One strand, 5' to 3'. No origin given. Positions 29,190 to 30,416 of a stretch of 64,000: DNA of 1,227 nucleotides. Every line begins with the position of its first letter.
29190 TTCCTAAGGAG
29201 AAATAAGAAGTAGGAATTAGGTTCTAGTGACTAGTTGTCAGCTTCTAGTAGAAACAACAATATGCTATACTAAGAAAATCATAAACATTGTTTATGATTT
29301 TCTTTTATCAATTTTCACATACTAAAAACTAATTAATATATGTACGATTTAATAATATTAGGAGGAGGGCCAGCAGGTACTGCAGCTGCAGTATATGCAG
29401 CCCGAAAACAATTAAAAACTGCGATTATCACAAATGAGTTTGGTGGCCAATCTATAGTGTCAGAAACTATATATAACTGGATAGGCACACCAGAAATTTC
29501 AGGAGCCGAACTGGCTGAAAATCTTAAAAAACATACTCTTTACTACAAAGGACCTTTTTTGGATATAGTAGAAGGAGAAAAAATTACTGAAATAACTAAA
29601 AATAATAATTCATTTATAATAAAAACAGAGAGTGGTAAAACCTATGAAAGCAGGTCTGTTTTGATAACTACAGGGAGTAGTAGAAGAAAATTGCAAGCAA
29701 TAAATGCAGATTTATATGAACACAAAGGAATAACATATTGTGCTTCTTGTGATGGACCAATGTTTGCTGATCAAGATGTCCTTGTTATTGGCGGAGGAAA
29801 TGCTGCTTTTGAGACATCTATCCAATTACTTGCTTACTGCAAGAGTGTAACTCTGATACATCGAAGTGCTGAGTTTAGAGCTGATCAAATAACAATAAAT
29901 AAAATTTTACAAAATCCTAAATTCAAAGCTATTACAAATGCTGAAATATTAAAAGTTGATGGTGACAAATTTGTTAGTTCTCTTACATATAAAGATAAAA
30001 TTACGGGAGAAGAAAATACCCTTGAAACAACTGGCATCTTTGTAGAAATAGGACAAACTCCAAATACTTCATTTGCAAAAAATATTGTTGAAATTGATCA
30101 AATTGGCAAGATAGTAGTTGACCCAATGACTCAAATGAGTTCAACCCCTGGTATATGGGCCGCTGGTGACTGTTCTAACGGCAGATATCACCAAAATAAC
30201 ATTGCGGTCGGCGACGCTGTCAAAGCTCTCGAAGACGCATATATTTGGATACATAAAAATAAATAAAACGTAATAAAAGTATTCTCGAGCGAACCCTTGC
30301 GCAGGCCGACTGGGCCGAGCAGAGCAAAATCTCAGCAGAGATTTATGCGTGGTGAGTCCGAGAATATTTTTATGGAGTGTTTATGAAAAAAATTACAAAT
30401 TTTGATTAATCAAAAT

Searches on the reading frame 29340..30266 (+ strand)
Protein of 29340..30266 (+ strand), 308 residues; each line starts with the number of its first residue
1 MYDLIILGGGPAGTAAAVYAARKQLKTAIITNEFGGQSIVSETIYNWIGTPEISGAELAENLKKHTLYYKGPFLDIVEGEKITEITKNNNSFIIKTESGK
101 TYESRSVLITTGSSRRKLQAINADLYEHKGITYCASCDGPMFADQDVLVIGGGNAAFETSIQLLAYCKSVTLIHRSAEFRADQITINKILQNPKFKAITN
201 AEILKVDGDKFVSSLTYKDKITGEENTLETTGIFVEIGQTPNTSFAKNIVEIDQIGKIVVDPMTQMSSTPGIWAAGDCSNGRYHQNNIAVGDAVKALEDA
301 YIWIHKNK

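Call 8: search_protein_families(library=pfam, proteins=[window:29340-30266:+], max_evalue=0.00001)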
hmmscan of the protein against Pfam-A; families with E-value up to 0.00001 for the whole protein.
window:29340-30266:+ (308 aa): 8 families
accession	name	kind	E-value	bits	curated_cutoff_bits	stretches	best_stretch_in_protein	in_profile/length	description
PF07992.20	Pyr_redox_2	-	5.4e-44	151.2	26.1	1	2-291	1-289/291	Pyridine nucleotide-disulphide oxidoreductase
PF13738.12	Pyr_redox_3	-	8.9e-27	94.6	30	1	50-276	75-305/305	Pyridine nucleotide-disulphide oxidoreductase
PF01134.28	GIDA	-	2.4e-10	40.5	22.1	0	3-33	1-31/391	Glucose inhibited division protein A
PF00890.30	FAD_binding_2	-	4.6e-10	39.7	20.4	1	3-57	1-55/414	FAD binding domain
PF00070.33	Pyr_redox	-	2.3e-09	38.1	22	1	147-219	2-81/82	Pyridine nucleotide-disulphide oxidoreductase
PF12831.13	FAD_oxidored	-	9.2e-09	35.5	27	1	3-37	1-37/416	FAD dependent oxidoreductase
PF03486.20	HI0933_like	-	1.4e-08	34.9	50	0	3-32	2-31/244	HI0933-like protein Rossmann domain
PF01266.30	DAO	-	5.5e-06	26.6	27.9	0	3-38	1-39/353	FAD dependent oxidoreductase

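Call 21: find_encoding_contigs(protein=window:29340-30266:+, flank=10000, max_places=1)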
Protein window:29340-30266:+ (308 aa): no gene with exactly this product is on record in the collection.
